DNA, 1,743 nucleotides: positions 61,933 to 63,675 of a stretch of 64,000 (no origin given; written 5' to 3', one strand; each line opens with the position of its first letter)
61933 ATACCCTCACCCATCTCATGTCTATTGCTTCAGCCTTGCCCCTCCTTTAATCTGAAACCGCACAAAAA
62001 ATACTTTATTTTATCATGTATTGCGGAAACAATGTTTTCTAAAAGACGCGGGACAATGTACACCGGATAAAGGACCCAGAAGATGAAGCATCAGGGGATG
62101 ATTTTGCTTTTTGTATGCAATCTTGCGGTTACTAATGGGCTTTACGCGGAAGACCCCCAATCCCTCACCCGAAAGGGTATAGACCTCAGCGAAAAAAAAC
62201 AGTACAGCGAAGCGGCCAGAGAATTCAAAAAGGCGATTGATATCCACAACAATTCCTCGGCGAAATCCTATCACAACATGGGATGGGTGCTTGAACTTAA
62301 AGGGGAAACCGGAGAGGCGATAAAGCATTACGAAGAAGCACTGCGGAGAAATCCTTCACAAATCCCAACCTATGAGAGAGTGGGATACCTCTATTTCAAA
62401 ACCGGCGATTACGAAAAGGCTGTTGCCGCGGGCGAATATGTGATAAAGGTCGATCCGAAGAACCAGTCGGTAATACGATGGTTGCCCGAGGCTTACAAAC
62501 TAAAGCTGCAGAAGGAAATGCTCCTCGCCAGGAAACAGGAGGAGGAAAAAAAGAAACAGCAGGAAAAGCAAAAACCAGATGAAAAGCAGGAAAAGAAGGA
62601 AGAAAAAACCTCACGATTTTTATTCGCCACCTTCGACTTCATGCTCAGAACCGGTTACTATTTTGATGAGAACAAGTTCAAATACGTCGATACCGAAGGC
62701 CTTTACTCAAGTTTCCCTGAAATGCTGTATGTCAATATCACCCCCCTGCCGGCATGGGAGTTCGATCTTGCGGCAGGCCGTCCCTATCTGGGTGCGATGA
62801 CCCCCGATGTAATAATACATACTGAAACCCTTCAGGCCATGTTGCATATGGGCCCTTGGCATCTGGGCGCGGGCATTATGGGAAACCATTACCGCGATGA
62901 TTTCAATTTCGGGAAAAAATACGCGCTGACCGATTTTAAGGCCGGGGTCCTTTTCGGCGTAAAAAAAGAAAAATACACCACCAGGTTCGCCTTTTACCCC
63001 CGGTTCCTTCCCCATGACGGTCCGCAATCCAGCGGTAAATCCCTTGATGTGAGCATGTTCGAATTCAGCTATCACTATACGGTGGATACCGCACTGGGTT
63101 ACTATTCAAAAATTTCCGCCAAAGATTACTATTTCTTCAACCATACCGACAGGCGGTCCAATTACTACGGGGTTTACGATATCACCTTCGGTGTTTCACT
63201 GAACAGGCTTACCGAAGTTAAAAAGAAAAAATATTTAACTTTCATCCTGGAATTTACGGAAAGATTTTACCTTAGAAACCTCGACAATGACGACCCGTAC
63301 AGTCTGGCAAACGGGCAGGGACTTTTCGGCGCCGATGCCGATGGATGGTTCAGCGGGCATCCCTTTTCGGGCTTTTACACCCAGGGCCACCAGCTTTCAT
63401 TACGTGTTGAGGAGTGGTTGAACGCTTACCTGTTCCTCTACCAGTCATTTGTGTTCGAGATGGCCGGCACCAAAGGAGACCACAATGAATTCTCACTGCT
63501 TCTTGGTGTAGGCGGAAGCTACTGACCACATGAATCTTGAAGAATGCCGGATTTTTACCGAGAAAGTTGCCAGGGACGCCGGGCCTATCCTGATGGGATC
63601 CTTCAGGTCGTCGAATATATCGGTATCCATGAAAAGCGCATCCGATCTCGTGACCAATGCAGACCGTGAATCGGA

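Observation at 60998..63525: OlsB-like N-acyl amino acid synthase followed by a TPR/beta-barrel outer-membrane protein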

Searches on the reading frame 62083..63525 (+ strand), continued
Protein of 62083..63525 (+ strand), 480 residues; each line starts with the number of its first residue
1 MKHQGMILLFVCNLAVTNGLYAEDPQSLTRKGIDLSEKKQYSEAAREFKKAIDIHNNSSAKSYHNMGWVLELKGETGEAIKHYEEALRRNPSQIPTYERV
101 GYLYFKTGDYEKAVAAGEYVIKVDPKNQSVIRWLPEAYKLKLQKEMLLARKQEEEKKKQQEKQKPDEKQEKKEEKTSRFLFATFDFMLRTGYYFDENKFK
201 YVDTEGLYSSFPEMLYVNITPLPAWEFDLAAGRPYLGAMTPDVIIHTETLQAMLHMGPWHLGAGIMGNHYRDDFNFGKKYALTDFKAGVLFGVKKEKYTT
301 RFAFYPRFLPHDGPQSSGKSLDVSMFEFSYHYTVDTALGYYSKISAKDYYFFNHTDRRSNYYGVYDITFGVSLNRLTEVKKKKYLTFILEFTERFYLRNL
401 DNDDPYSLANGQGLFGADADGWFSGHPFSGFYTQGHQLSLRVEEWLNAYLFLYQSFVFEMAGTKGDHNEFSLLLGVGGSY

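Call 25: search_solved_structures(query=A1, max_evalue=1)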
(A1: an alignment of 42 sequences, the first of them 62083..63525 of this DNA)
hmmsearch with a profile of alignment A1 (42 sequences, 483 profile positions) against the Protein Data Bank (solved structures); distinct sequences matched with E-value up to 1: 244 (the best 60 are shown).
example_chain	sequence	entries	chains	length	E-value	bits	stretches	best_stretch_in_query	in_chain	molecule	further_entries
9qhb_A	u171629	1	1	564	1.4e-96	327.1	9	37-141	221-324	Engineered tetratricopeptide repeat protein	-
8bu0_A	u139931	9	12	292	1e-63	218.7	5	38-141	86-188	Consensus tetratricopeptide repeat protein | Crystal structure of an 8-repeat consensus TPR superhelix with Zinc. | Monomer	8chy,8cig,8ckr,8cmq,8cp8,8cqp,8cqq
9qhc_A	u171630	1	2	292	1.2e-56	195.4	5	36-141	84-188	Engineered tetratricopeptide repeat protein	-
1na0_A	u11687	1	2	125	2.3e-25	92.3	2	59-139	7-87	designed protein CTPR3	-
7obi_A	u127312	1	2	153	5.7e-25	91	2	60-132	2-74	CTPR-rv4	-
9gzg_A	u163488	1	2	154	3.8e-24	88.3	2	38-141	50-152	Engineered CTPR protein with glutamic acids for conductivity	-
3kd7_A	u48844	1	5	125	7e-24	87.4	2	59-141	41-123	CTPR390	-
7yeh_B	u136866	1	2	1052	1.2e-22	83.3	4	38-126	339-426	UDP-N-acetylglucosamine--peptide N-acetylglucosaminyltransferase 110 kDa subunit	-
7yea_A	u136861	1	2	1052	1.2e-22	83.3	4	38-126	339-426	UDP-N-acetylglucosamine--peptide N-acetylglucosaminyltransferase 110 kDa subunit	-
7ntf_A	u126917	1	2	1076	1.4e-22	83.1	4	38-126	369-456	Isoform 1 of UDP-N-acetylglucosamine--peptide N-acetylglucosaminyltransferase 110 kDa subu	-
8ch0_A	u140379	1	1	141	1.5e-22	83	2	57-127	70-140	Consensus tetratricopeptide repeat protein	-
6vfh_A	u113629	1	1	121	3.2e-22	81.9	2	64-140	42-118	T33_dn10A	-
1w3b_A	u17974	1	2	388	8.2e-22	80.6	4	38-104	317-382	UDP-N-ACETYLGLUCOSAMINE--PEPTIDE N-ACETYLGLUCOSAMINYLTRANSFERASE 110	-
2fo7_A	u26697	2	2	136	1e-21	80.2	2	44-127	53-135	SYNTHETIC CONSENSUS TPR PROTEIN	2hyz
6eou_A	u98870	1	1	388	1.5e-21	79.7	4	38-104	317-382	UDP-N-acetylglucosamine--peptide N-acetylglucosaminyltransferase 110 kDa subunit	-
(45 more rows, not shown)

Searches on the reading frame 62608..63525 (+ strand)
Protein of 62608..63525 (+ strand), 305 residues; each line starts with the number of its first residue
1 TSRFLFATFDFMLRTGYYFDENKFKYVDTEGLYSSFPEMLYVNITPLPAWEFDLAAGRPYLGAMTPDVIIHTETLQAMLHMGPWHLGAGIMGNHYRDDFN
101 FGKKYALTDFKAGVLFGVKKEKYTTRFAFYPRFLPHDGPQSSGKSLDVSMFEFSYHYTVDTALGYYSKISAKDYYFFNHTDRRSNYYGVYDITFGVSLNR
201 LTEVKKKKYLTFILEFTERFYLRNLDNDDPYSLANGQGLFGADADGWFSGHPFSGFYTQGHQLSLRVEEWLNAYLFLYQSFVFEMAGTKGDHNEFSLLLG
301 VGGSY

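Call 45: search_protein_representatives(alignment_id=A2)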
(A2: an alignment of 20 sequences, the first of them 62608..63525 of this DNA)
Query: 20 sequences, 306 profile positions. Proteins with E-value up to 0.001 (for the whole library): 89; up to 1e-10: 83; up to 1e-30: 52. The best 89 are listed.
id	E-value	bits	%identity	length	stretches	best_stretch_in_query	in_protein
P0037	4.4e-117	407.1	-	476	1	2-306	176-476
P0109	1.0e-113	396.0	-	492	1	2-306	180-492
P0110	8.4e-103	360.2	-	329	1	2-306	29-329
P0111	5.1e-98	344.5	-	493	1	2-305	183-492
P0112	3.1e-97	341.9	-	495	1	2-306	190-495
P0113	1.5e-93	329.8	-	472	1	2-305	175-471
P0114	2.6e-93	329.0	-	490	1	2-304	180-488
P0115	3.3e-93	328.7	-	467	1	4-306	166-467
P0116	2.1e-90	319.5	-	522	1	6-306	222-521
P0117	2.9e-89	315.7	-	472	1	4-306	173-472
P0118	1.5e-87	310.1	-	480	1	6-306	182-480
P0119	7.6e-87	307.8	-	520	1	2-306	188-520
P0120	2.2e-86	306.2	-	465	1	3-304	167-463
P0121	3.5e-86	305.6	-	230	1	79-306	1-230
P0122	5.7e-86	304.9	-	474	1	2-305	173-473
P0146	1.3e-43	165.8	-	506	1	17-304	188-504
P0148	1.3e-40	155.9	-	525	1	25-304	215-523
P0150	3.4e-39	151.3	-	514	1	8-291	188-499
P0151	4.5e-36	141.0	-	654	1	17-291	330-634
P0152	7.9e-35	136.9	-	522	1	30-304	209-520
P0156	5.1e-31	124.4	-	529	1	34-306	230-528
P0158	8.7e-31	123.7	-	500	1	12-305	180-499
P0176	3.0e-23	98.9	-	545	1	30-299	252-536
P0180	1.0e-20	90.6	-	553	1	38-300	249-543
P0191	1.8e-10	57.0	-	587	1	5-305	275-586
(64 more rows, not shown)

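Call 47: search_protein_families(library=pfam, alignment_id=A3, max_evalue=0.01)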
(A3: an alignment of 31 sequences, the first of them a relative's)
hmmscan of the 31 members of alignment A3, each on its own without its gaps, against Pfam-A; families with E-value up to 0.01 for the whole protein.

A. member 1, P0146 (506 aa): 13 families
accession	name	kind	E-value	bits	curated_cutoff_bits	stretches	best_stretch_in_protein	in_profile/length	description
PF00515.34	TPR_1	-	2.7e-15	55.9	27.8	1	70-101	1-32/34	Tetratricopeptide repeat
PF07719.23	TPR_2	-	1.6e-14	53.2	27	1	70-100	1-31/34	Tetratricopeptide repeat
PF13424.12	TPR_12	-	1.2e-10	41.9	30.1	1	69-134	2-75/77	Tetratricopeptide repeat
PF13181.12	TPR_8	-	1.7e-10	40.7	25.7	1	70-101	1-32/34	Tetratricopeptide repeat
PF13374.12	TPR_10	-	5.7e-09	36.2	27.5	1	70-99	2-31/42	Tetratricopeptide repeat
PF13414.12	TPR_11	-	1.4e-08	34.7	26.8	1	47-82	6-40/42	TPR repeat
PF13432.12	TPR_16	-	1.7e-06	28.8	32.7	1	41-101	3-62/65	Tetratricopeptide repeat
PF13431.12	TPR_17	-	6.8e-05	23.3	24.4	0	58-90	2-33/34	Tetratricopeptide repeat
PF14559.12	TPR_19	-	0.0001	23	25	0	47-92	3-47/68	Tetratricopeptide repeat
PF13428.12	TPR_14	-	0.00012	22.8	23.5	0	108-144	5-41/44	Tetratricopeptide repeat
PF13176.12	TPR_7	-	0.00012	22.3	27.9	0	107-137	2-32/36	Tetratricopeptide repeat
PF24575.1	TPR_Slam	-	0.0043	17.9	35.2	0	41-65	53-77/104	Surface lipoprotein assembly modifier, N-terminal TPR repeats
PF25063.1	ARM_TT21_C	-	0.0076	16.6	35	0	64-138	123-198/209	Tetratricopeptide repeat protein 21 C-terminal ARM domain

B. families by the number of members that match (of 31 scanned): 39 families (the first 25 are shown)
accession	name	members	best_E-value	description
PF00515.34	TPR_1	29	1.6e-21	Tetratricopeptide repeat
PF07719.23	TPR_2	29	3.5e-20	Tetratricopeptide repeat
PF13181.12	TPR_8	29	5e-18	Tetratricopeptide repeat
PF13424.12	TPR_12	29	2.9e-16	Tetratricopeptide repeat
PF13414.12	TPR_11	28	5.2e-16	TPR repeat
PF13431.12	TPR_17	28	5.3e-13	Tetratricopeptide repeat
PF13428.12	TPR_14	28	5.9e-09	Tetratricopeptide repeat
PF14559.12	TPR_19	27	1e-13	Tetratricopeptide repeat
PF13176.12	TPR_7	27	6.4e-10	Tetratricopeptide repeat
PF13374.12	TPR_10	26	4.9e-11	Tetratricopeptide repeat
PF13432.12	TPR_16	23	8.7e-11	Tetratricopeptide repeat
PF13174.12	TPR_6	18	2.6e-07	Tetratricopeptide repeat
PF24575.1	TPR_Slam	15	3.7e-06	Surface lipoprotein assembly modifier, N-terminal TPR repeats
PF12895.13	ANAPC3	10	6.9e-06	Anaphase-promoting complex, cyclosome, subunit 3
PF25063.1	ARM_TT21_C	6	2.2e-08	Tetratricopeptide repeat protein 21 C-terminal ARM domain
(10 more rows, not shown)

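Call 68: list_cluster_members(proteins=[P0146, P0148, P0150, P0151, P0152, P0156, P0158, P0176, P0180, P0191])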
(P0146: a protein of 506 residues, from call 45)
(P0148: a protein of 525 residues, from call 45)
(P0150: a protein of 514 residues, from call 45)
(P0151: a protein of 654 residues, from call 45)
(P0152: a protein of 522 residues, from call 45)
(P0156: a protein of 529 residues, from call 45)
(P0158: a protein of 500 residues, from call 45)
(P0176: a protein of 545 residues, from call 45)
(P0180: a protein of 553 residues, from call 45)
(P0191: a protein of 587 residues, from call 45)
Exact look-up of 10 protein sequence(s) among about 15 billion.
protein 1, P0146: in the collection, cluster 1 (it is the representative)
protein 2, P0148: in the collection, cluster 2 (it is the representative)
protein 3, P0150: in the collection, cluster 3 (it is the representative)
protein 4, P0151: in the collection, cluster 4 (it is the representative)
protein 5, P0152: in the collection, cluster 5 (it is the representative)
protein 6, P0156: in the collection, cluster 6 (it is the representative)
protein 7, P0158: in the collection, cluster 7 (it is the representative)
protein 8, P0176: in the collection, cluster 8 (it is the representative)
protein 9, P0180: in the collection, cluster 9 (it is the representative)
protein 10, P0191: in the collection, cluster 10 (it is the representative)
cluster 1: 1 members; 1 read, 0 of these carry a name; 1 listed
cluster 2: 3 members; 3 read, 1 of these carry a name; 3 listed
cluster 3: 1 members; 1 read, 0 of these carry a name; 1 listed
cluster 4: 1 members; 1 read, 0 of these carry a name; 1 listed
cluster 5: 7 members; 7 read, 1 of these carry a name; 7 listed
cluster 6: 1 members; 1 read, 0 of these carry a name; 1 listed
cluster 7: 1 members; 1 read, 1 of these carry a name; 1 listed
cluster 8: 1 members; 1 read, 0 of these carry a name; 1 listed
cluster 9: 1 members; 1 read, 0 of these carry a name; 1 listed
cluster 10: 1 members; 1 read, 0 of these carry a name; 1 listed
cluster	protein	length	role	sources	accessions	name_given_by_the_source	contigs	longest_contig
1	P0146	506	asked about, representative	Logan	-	-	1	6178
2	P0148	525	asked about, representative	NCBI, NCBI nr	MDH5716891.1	MAG: tetratricopeptide repeat protein [Spirochaetia bacterium] | tetratricopeptide repeat protein [Spirochaetia bacterium]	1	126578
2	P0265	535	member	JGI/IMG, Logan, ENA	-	-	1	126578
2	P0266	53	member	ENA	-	-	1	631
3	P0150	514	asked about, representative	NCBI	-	-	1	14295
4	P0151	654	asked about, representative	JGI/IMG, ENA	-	-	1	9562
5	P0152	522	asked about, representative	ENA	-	-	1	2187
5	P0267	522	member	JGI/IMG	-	tetratricopeptide (TPR) repeat protein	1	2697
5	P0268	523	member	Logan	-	-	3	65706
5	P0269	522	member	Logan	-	-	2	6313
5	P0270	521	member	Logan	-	-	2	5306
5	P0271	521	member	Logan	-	-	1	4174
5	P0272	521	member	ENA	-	-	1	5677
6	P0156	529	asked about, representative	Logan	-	-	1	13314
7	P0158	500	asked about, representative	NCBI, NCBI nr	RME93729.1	MAG: tetratricopeptide repeat protein [Candidatus Hydrogenedentota bacterium]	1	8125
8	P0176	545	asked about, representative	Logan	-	-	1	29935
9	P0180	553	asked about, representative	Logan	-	-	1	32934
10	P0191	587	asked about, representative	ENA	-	-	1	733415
